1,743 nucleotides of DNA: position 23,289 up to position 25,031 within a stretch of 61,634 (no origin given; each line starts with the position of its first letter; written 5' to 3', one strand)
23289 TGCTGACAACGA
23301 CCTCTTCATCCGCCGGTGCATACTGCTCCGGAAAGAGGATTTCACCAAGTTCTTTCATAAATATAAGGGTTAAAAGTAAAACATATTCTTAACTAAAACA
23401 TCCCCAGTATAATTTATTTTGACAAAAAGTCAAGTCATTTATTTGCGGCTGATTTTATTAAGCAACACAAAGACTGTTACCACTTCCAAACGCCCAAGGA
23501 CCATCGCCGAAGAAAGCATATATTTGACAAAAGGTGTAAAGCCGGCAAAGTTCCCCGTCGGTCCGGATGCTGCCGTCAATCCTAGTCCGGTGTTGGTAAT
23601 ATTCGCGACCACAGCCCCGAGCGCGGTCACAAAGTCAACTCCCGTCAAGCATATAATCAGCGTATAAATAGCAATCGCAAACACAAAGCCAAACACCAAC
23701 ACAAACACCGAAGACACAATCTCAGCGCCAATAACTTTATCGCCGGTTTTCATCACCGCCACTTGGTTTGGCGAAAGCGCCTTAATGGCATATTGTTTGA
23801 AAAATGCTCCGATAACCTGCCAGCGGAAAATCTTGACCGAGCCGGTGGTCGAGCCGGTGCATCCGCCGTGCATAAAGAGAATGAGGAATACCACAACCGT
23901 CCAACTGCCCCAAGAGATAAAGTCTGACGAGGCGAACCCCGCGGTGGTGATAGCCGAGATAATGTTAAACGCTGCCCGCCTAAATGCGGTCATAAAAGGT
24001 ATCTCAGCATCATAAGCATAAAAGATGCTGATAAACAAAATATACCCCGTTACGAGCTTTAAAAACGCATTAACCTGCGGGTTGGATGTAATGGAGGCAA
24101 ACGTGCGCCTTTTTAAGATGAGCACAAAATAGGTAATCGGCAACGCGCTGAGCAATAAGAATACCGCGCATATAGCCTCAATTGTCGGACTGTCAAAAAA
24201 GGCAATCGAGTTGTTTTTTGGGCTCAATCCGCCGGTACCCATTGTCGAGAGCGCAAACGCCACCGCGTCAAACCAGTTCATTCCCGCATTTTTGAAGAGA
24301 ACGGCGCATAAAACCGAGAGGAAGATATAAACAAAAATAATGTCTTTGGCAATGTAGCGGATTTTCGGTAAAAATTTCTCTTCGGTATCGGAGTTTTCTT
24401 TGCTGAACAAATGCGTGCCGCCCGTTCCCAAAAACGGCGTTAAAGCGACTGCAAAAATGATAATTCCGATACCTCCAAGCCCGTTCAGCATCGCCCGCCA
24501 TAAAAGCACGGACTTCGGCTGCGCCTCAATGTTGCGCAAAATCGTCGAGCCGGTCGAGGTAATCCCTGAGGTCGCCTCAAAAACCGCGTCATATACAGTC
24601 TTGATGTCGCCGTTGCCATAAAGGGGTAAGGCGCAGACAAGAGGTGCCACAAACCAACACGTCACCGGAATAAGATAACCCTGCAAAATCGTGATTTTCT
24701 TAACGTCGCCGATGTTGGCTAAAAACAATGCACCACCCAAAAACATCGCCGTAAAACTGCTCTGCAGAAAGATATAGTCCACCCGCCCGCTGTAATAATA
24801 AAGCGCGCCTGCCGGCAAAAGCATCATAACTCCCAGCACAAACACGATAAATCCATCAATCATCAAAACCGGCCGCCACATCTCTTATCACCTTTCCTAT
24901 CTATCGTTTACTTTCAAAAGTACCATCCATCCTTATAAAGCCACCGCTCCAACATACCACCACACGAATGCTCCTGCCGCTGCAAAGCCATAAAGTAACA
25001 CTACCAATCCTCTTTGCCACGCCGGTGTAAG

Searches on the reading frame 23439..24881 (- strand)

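Call 80: search_protein_families(library=pfam, proteins=[window:23439-24881:-], max_evalue=0.00001)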
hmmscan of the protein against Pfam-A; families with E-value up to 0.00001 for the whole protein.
window:23439-24881:- (480 aa): 1 family
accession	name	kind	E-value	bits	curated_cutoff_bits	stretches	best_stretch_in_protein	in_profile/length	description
PF02386.22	TrkH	-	5.4e-45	154.2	27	1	45-475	13-491/502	Cation transport protein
